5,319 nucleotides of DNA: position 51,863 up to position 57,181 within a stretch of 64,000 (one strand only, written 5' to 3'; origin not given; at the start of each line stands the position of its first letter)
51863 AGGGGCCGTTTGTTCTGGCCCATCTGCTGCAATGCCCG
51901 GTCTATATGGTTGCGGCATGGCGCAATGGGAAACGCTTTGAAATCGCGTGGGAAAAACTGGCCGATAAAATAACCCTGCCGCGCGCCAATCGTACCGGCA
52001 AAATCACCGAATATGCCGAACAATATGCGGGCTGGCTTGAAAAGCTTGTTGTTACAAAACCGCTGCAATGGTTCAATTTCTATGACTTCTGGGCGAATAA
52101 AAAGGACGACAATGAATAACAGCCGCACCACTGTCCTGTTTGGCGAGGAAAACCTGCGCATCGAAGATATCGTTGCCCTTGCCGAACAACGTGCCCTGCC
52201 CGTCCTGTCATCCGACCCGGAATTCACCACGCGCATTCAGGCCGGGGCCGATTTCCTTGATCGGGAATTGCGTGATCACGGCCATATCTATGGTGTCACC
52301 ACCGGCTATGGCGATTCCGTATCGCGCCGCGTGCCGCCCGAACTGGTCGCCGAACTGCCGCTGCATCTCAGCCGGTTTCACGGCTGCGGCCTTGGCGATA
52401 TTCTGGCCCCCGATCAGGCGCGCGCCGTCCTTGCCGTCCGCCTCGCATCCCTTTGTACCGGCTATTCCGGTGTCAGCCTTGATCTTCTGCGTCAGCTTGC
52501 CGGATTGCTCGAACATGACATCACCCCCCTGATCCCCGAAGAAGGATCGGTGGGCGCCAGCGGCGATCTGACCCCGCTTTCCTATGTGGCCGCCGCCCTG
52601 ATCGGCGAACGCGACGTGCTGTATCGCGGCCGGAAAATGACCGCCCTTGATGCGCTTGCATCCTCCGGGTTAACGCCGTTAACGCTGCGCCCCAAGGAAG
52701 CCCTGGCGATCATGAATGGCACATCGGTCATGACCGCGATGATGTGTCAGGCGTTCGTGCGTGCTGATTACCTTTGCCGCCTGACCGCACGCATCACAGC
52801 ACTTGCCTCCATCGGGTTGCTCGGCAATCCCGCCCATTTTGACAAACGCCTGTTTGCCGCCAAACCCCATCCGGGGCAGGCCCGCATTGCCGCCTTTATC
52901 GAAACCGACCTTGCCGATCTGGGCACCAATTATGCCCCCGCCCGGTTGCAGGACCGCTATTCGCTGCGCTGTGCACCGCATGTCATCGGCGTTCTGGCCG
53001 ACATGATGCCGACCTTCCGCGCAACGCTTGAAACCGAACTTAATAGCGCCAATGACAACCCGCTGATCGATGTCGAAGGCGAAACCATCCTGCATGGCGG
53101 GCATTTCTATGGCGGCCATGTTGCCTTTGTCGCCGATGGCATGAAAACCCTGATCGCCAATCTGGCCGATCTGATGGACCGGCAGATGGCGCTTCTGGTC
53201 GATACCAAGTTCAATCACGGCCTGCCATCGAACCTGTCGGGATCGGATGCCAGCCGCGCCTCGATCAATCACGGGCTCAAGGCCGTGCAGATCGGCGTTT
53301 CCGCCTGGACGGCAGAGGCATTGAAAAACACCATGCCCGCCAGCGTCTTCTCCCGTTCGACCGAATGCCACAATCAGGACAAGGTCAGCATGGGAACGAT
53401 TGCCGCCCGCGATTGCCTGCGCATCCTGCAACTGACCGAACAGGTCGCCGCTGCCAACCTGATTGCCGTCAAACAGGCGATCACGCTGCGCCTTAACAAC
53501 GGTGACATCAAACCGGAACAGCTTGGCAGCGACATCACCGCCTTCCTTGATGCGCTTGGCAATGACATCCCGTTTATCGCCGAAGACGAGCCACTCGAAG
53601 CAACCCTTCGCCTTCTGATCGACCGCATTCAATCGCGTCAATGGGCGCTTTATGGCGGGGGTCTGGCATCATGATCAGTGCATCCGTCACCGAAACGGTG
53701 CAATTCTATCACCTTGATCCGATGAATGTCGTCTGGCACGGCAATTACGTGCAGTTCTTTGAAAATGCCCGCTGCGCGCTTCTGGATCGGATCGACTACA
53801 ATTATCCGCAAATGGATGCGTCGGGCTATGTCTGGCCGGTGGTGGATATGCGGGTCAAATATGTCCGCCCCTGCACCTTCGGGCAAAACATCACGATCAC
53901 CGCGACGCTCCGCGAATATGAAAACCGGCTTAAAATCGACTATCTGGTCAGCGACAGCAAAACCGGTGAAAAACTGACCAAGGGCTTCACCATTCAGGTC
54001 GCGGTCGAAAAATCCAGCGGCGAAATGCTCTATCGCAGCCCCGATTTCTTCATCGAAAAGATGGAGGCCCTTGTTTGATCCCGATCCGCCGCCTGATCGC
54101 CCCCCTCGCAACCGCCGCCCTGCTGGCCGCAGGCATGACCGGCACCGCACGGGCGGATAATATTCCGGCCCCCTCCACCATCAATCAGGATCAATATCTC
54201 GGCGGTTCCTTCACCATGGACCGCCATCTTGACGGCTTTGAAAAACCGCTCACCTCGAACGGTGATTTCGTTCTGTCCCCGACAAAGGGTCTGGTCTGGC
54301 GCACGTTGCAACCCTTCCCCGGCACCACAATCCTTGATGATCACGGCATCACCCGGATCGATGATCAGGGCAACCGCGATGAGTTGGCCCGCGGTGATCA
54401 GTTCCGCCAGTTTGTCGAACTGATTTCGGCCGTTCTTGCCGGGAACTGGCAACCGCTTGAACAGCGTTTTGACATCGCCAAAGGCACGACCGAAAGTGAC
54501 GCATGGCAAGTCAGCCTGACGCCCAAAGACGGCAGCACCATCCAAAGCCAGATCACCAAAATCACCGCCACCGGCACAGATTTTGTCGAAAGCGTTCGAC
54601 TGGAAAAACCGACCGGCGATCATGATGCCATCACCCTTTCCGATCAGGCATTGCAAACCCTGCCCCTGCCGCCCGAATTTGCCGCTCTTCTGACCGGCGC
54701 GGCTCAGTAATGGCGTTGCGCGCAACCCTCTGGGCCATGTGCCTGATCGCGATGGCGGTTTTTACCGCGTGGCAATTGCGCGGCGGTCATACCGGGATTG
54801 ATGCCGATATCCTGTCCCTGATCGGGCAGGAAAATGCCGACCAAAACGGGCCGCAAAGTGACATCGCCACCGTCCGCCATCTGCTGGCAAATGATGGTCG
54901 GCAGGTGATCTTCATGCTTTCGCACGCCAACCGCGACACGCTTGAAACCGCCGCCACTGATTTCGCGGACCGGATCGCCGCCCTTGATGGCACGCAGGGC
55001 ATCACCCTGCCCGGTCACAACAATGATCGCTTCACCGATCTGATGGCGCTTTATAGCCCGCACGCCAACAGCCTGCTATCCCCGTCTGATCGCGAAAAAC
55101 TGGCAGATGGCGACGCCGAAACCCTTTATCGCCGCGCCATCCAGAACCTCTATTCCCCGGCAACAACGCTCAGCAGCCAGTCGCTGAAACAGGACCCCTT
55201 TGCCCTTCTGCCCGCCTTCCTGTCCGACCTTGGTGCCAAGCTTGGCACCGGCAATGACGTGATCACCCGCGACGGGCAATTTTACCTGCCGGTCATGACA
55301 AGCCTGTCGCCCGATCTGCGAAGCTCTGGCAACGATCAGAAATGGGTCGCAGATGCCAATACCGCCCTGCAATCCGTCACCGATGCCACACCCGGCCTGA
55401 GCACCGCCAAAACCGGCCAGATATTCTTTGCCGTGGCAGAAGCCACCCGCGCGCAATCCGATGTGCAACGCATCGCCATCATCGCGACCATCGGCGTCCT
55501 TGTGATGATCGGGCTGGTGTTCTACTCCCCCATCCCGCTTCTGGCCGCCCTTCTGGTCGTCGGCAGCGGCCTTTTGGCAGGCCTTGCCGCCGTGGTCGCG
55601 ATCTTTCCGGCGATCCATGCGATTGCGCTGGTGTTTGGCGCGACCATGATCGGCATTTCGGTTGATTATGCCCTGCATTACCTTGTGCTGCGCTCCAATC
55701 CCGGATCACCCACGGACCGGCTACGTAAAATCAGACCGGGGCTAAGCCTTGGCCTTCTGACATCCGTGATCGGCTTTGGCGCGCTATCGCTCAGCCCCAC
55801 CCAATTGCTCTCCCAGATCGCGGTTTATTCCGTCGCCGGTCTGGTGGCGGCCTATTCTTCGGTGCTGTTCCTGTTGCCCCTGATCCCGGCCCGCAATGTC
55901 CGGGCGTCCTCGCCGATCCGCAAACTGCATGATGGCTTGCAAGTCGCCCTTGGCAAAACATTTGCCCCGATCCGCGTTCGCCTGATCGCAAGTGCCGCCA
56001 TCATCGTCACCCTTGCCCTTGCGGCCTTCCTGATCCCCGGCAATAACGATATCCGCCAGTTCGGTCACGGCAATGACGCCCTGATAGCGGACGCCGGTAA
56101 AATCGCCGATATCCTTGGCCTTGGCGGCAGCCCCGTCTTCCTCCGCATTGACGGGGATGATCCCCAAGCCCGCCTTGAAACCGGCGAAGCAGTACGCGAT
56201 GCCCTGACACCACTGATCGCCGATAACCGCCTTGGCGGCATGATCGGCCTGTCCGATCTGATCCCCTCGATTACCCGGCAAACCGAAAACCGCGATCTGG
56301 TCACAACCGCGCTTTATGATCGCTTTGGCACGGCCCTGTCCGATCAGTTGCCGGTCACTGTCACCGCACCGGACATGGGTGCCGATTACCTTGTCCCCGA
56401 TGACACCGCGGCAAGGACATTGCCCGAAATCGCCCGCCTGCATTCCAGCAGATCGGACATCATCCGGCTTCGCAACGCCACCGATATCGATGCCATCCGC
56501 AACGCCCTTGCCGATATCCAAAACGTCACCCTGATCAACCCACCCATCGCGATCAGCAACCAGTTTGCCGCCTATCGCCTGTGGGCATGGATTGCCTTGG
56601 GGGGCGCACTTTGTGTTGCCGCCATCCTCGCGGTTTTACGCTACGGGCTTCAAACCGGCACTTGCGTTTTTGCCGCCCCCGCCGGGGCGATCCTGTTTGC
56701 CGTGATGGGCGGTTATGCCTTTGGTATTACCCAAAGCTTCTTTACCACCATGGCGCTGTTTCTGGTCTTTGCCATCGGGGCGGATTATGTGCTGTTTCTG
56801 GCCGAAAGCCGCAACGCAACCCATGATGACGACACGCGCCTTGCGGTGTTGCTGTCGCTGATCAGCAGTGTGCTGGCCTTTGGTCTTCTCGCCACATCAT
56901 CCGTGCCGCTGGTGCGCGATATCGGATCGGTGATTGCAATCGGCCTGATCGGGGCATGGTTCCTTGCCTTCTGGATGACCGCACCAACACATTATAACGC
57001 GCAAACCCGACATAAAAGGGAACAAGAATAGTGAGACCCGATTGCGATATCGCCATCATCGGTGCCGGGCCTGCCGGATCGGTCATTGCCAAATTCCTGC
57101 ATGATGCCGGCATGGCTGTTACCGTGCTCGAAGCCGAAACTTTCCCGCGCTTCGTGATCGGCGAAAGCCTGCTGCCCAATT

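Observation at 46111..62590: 18-gene aryl-polyene (APE)-type operon with TAL/HAL-like MIO lyase and a WxWxIP halogenase: predicted halogenated aryl-polyene lipid (xanthomonadin/flexirubin-like)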

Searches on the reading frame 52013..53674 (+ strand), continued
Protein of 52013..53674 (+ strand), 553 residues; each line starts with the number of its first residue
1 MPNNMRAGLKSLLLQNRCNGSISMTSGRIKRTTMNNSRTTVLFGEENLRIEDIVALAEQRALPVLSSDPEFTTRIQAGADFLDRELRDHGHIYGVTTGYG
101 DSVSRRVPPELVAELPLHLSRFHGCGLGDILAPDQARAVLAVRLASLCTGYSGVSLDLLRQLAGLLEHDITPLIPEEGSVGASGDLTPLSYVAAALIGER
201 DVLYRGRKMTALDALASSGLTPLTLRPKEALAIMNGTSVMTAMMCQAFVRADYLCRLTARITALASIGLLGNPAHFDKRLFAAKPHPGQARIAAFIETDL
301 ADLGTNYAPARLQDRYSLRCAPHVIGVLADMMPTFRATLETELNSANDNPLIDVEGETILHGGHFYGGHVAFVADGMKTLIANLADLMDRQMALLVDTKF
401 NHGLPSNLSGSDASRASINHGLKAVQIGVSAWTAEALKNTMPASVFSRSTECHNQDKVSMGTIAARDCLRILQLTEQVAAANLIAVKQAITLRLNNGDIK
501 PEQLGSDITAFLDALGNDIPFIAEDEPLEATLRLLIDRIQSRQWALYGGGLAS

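Call 65: find_homologous_proteins(query=L078:10001-11530:+, max_evalue=1e-100)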
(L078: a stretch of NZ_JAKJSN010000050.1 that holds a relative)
Query L078:10001-11530:+ (510 aa): 7646 proteins with E <= 1e-100 among 8000 candidates; the best 120 are listed.
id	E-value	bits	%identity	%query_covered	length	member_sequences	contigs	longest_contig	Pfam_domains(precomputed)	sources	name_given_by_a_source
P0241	0.0e+0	1149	100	100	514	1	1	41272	PF00221.25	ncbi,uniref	ncbi:aromatic amino acid ammonia-lyase [Photobacterium japonica]|uniref:HAL/PAL/TAL family ammonia-l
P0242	0.0e+0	1057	91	100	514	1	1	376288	PF00221.25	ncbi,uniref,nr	ncbi:aromatic amino acid ammonia-lyase [Photobacterium sp. SDRW27]|uniref:HAL/PAL/TAL family ammonia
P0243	0.0e+0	1044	90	100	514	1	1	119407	PF00221.25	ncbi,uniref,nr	ncbi:histidine ammonia-lyase [uncultured Photobacterium sp.]|uniref:HAL/PAL/TAL family ammonia-lyase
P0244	0.0e+0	1038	95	95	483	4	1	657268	PF00221.25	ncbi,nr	ncbi:histidine ammonia-lyase [Photobacterium aphoticum]|nr:histidine ammonia-lyase [Photobacterium a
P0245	0.0e+0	1015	87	100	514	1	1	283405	PF00221.25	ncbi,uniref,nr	ncbi:histidine ammonia-lyase [Photobacterium aquae]|uniref:tyrosine ammonia-lyase n=1 Tax=Photobacte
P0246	0.0e+0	1015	88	100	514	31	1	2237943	PF00221.25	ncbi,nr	ncbi:HAL/PAL/TAL family ammonia-lyase [Photobacterium profundum]|nr:aromatic amino acid ammonia-lyas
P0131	0.0e+0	1013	87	100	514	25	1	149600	PF00221.25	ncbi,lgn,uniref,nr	ncbi:HAL/PAL/TAL family ammonia-lyase [Vibrio aestuarianus]|uniref:HAL/PAL/TAL family ammonia-lyase 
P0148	0.0e+0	1011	86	100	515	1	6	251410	PF00221.25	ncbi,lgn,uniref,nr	ncbi:aromatic amino acid lyase [Vibrio genomosp. F6]|uniref:HAL/PAL/TAL family ammonia-lyase n=1 Tax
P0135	0.0e+0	1009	86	100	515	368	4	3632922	PF00221.25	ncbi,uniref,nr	ncbi:aromatic amino acid lyase [Vibrio kanaloae]|uniref:HAL/PAL/TAL family ammonia-lyase n=1 Tax=Vib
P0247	3.6e-298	1007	87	100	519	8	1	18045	PF00221.25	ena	-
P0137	4.7e-298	1007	86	100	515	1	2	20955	PF00221.25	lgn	-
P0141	1.0e-297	1006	86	100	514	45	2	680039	PF00221.25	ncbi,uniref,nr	ncbi:histidine ammonia-lyase [Vibrio sp. V09_P4A23P171]|uniref:HAL/PAL/TAL family ammonia-lyase n=1 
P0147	1.0e-297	1006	86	100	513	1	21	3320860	PF00221.25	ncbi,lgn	-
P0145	1.0e-297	1006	86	100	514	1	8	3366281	PF00221.25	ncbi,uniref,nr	ncbi:aromatic amino acid lyase [Vibrio anguillarum]|uniref:tyrosine ammonia-lyase n=3 Tax=Vibrio ang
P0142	1.0e-297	1006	86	100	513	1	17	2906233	PF00221.25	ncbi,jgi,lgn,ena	-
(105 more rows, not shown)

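Call 66: find_encoding_contigs(protein=P0217, flank=10000, max_places=1)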
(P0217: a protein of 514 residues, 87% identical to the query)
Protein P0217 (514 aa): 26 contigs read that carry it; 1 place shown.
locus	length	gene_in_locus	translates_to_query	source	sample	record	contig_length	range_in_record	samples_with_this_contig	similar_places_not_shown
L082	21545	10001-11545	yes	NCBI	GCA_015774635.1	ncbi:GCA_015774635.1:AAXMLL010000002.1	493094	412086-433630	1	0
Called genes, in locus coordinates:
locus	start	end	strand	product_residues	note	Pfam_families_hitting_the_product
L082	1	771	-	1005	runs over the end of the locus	PF05547:Peptidase_M6, PF18911:PKD_4 (faint), PF17963:Big_9 (weak), PF21027:Sde0182_C (faint), PF22352:K319L-like_PKD, PF17803:Cadherin_4, PF17892:Cadherin_5, PF17963:Big_9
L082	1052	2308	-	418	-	PF00070:Pyr_redox (faint), PF00890:FAD_binding_2 (faint), PF01266:DAO (faint), PF01494:FAD_binding_3, PF04820:Trp_halogenase, PF12831:FAD_oxidored, PF13450:NAD_binding_8 (weak), PF04820:Trp_halogenase, +2 more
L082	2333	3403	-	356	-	PF08100:Dimerisation (faint), PF21212:Dimerisation2-like_dom, PF00891:Methyltransf_2, PF13489:Methyltransf_23 (weak)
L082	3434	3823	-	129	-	-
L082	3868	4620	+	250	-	PF13723:Ketoacyl-synt_2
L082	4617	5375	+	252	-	PF01553:Acyltransferase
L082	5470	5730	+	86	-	PF00550:PP-binding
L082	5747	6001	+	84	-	PF00550:PP-binding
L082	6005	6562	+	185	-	-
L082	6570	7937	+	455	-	PF00501:AMP-binding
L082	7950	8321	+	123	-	PF22818:ApeI-like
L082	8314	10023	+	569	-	PF00535:Glycos_transf_2, PF03279:Lip_A_acyltrans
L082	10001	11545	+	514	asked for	PF00221:Lyase_aromatic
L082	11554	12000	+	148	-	PF13279:4HBT_2, PF03061:4HBT (weak)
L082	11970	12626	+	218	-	PF19574:LolA_3, PF03548:LolA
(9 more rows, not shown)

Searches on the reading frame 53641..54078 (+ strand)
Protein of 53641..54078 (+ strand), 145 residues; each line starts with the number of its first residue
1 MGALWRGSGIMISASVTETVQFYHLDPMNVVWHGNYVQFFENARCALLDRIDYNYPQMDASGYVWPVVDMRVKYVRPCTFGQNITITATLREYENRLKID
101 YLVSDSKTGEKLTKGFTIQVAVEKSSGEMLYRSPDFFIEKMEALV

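Call 3: search_protein_families(library=pfam, proteins=[window:53641-54078:+])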
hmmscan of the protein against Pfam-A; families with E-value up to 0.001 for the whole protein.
window:53641-54078:+ (145 aa): 2 families
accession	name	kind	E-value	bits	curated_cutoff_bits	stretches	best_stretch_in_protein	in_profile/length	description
PF13279.12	4HBT_2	-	5.2e-10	40.3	25.5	1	20-117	1-99/122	Thioesterase-like superfamily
PF03061.28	4HBT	-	1.3e-08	35.4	20.6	1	28-96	1-62/79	Thioesterase superfamily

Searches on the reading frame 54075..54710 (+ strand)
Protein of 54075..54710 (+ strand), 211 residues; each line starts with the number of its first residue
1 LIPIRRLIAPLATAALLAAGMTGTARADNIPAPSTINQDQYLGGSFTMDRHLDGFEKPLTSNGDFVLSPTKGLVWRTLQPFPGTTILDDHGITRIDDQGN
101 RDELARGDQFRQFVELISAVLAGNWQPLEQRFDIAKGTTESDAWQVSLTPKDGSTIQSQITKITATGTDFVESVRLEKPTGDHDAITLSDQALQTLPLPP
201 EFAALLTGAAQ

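Call 4: search_protein_families(library=pfam, proteins=[window:54075-54710:+])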
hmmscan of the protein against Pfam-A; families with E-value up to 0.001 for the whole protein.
window:54075-54710:+ (211 aa): 1 family
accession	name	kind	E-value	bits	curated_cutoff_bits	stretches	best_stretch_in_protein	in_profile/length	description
PF19574.5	LolA_3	-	9.3e-06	25.5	23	1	56-169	36-149/192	Outer membrane lipoprotein carrier protein LolA-like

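Call 6: search_protein_families(library=ncbifam, proteins=[window:54075-54710:+])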
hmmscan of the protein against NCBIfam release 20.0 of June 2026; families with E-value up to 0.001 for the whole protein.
window:54075-54710:+ (211 aa): 2 families
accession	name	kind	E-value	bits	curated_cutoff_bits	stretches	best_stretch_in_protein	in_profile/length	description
NF053544.1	LolA2_flexi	equivalog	3.4e-11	42.9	125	1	42-194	45-198/208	flexirubin biosynthesis/transport protein LolA2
TIGR00547.2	lolA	equivalog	0.00014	21.4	112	1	40-193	32-180/202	outer membrane lipoprotein periplasmic chaperone LolA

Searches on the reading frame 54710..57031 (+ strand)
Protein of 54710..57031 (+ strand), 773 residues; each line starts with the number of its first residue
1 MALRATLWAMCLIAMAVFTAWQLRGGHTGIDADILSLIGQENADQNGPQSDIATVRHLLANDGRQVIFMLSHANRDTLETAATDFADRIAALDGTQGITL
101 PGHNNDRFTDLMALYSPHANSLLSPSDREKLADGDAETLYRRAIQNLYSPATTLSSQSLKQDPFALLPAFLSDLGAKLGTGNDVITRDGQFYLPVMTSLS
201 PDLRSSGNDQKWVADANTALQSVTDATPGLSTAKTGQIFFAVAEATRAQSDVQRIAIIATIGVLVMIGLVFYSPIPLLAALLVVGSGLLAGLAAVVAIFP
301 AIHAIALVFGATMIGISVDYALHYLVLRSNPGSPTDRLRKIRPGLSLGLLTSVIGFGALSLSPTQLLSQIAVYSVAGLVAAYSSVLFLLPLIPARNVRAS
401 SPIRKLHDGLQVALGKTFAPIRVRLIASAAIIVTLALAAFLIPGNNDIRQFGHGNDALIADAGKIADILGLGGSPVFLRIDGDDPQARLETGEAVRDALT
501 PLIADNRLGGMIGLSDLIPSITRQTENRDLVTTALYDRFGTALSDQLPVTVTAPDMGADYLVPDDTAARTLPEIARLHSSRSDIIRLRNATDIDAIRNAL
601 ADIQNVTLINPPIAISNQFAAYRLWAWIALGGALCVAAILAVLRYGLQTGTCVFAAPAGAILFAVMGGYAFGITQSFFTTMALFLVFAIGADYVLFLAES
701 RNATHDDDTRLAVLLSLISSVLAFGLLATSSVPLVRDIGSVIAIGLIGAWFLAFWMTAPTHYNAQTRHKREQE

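Call 4: search_protein_families(library=pfam, proteins=[window:54710-57031:+])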
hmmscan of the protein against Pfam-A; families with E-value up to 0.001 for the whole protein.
window:54710-57031:+ (773 aa): 0 families

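Call 6: search_protein_families(library=ncbifam, proteins=[window:54710-57031:+])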
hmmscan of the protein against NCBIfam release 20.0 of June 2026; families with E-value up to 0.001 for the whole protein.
window:54710-57031:+ (773 aa): 3 families
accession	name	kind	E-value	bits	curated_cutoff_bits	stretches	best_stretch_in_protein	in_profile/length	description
TIGR00921.1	2A067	subfamily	5.3e-08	31.4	351.9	1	225-390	556-728/733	hydrophobe/amphiphile efflux-3 (HAE3) family transporter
TIGR00833.1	actII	subfamily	1.1e-06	27.3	874.7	1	223-398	146-334/910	MMPL family RND transporter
TIGR03480.1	HpnN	hypoth_equivalog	0.00021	19.4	751.85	1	224-326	243-345/862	hopanoid biosynthesis associated RND transporter like protein HpnN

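Call 51: search_protein_families(library=pfam, proteins=[window:54710-57031:+], max_evalue=1)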
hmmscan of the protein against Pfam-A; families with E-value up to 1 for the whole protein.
window:54710-57031:+ (773 aa): 1 family
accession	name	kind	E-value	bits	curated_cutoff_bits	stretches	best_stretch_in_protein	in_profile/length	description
PF03176.21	MMPL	-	0.029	13.7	20.5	1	178-392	75-298/333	MMPL family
